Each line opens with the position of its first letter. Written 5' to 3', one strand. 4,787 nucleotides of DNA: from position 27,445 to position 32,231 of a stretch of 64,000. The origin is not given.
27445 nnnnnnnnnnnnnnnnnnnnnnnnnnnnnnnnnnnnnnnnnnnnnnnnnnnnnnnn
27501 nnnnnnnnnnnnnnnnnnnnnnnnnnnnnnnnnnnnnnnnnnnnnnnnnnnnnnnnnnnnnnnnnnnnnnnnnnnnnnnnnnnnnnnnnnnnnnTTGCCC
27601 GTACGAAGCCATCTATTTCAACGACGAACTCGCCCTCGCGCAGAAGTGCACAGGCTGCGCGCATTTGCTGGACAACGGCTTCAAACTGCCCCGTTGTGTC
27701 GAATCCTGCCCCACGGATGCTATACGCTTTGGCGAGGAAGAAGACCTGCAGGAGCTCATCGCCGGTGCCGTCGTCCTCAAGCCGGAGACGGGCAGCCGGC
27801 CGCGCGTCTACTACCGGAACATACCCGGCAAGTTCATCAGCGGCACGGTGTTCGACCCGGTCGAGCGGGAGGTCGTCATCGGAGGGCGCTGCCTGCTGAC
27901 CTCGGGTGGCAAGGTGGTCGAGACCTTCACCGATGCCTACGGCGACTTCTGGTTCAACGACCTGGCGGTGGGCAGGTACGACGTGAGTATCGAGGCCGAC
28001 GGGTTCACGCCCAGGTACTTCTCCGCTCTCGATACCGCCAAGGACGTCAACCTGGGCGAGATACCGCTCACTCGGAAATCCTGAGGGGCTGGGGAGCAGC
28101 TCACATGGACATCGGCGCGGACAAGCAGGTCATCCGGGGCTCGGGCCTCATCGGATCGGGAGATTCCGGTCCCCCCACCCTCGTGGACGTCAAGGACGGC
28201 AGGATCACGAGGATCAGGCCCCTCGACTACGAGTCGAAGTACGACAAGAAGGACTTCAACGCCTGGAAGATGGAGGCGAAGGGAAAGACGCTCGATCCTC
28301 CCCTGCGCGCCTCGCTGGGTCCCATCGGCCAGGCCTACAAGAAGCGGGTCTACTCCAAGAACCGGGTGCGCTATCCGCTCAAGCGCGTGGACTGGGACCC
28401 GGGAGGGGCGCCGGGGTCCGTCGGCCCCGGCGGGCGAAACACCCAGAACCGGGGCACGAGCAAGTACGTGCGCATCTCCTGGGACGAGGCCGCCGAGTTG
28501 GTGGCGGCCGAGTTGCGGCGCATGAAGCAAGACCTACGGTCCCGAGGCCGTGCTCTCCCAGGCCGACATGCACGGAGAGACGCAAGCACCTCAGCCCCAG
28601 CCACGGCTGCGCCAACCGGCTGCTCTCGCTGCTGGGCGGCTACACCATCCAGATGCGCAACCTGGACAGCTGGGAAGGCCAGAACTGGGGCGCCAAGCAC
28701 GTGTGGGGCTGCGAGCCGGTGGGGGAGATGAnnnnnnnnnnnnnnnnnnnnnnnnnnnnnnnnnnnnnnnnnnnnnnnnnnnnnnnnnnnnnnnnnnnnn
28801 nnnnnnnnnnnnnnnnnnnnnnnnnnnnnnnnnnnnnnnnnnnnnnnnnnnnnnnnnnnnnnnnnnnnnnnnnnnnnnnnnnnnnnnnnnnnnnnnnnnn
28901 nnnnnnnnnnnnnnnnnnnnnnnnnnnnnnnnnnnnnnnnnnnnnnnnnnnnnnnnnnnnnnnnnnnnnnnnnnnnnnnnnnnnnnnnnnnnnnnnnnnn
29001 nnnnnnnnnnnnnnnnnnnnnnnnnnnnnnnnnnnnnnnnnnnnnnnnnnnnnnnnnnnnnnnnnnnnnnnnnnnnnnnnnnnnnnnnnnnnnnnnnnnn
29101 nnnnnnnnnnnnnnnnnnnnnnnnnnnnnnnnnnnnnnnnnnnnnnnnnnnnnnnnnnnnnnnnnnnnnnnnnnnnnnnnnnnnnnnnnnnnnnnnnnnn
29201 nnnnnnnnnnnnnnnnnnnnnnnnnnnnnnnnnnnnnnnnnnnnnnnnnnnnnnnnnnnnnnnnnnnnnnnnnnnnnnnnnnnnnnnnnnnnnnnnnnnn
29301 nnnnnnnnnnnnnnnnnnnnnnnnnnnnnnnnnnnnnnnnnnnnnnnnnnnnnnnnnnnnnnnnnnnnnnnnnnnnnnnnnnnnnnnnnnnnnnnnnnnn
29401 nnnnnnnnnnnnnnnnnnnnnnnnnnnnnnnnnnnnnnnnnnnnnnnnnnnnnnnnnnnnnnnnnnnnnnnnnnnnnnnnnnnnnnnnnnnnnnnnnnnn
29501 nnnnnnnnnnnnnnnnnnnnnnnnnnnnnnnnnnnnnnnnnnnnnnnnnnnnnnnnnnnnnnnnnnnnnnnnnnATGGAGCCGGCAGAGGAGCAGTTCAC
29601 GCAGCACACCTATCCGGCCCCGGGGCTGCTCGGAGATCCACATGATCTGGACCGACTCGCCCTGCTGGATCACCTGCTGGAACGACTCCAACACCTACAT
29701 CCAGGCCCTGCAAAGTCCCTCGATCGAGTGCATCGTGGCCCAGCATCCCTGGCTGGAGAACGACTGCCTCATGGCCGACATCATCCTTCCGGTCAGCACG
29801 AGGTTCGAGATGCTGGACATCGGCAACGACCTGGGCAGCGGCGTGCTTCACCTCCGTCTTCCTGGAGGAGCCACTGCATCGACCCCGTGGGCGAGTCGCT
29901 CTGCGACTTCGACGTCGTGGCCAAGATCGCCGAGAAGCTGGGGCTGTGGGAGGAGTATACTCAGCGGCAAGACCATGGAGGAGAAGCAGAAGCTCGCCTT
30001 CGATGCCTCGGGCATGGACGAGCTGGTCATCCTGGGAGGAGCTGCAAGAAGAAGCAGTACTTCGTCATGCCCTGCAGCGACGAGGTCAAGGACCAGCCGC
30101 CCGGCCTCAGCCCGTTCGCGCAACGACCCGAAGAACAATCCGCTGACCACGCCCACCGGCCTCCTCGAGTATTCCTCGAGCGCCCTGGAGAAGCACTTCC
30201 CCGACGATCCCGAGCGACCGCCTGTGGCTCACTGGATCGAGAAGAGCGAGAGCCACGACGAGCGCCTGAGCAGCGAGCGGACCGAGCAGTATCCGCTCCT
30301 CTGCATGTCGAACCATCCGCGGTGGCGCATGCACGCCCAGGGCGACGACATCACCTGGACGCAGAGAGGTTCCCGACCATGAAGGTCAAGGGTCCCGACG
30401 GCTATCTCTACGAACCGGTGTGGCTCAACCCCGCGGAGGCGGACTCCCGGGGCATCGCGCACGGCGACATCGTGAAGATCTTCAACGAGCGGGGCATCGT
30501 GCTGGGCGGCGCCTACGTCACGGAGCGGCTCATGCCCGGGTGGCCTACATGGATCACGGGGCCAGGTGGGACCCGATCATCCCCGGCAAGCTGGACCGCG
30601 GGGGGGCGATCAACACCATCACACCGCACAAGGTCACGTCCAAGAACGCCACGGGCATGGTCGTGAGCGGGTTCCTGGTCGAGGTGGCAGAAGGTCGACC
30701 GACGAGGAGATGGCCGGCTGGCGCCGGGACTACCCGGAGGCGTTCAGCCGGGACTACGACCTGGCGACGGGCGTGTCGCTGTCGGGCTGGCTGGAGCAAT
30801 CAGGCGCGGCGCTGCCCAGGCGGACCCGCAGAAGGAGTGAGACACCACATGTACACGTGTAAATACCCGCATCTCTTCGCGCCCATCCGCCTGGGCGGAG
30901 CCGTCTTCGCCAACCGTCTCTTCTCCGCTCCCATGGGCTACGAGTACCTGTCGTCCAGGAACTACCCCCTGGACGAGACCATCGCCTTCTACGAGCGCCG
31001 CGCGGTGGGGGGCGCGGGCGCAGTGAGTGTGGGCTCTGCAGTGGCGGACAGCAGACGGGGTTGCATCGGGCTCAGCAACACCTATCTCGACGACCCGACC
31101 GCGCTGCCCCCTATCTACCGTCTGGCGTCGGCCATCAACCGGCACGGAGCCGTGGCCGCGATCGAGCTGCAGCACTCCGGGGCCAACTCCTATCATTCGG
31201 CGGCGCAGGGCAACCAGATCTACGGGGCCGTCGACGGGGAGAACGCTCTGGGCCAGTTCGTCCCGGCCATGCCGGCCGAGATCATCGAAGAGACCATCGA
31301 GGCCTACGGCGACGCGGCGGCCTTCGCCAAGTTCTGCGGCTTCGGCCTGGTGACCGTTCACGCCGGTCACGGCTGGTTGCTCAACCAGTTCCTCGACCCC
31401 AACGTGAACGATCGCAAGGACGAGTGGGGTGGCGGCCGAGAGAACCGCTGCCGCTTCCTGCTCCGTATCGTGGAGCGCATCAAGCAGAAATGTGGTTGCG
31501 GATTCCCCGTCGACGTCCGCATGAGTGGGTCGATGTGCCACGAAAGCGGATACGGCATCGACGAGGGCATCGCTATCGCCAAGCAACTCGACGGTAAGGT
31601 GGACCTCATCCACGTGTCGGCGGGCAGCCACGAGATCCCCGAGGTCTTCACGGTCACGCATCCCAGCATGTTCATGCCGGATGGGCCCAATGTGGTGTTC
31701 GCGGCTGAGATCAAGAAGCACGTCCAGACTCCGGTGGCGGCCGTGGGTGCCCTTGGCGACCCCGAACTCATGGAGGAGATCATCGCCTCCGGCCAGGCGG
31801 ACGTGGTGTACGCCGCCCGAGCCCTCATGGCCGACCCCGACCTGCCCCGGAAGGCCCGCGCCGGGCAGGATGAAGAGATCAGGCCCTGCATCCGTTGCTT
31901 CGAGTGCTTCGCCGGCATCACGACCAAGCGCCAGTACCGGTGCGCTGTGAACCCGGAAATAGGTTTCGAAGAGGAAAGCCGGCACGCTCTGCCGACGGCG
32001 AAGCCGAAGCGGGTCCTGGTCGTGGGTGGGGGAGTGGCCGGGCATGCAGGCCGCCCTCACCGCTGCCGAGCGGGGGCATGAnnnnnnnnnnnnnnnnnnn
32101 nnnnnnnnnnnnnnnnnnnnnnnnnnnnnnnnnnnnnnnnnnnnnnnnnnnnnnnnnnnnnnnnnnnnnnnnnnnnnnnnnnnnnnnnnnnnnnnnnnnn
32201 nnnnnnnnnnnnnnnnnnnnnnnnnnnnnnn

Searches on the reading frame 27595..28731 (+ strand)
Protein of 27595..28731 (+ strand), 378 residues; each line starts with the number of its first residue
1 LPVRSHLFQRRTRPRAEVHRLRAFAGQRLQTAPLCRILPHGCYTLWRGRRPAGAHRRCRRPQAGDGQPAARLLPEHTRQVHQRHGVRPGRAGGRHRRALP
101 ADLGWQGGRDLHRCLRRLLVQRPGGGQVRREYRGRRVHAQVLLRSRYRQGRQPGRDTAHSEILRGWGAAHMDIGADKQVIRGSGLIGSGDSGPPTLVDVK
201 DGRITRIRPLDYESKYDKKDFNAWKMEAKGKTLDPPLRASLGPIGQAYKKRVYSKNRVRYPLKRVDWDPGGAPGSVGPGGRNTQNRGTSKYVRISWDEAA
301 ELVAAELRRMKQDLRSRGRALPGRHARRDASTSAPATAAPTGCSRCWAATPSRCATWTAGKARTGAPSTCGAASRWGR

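Call 11: search_protein_families(library=pfam, proteins=[window:27595-28731:+], max_evalue=0.01)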
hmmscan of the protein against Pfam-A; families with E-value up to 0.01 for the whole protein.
window:27595-28731:+ (378 aa): 2 families
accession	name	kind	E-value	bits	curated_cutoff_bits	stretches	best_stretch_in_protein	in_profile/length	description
PF21423.2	AhtL-like_1st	-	1.5e-09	37.7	27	1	194-249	2-53/55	Pyrogallol hydroxytransferase large subunit-like, domain 1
PF00384.28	Molybdopterin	-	0.00058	19.4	24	1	257-313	1-36/353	Molybdopterin oxidoreductase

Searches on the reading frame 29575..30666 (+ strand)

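Call 11: search_protein_families(library=pfam, proteins=[window:29575-30666:+], max_evalue=0.01)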
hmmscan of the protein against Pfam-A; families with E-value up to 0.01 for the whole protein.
window:29575-30666:+ (363 aa): 1 family
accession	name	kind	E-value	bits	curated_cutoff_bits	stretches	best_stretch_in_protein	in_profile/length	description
PF01568.27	Molydop_binding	-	3.5e-10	40.3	26.8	1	263-323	16-73/110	Molydopterin dinucleotide binding domain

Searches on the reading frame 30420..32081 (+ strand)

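Call 11: search_protein_families(library=pfam, proteins=[window:30420-32081:+], max_evalue=0.01)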
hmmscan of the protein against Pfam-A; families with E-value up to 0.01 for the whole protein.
window:30420-32081:+ (553 aa): 1 family
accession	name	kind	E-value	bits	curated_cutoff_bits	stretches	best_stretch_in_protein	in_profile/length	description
PF00724.26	Oxidored_FMN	-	1.2e-51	176.5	27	1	152-484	2-340/342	NADH:flavin oxidoreductase / NADH oxidase family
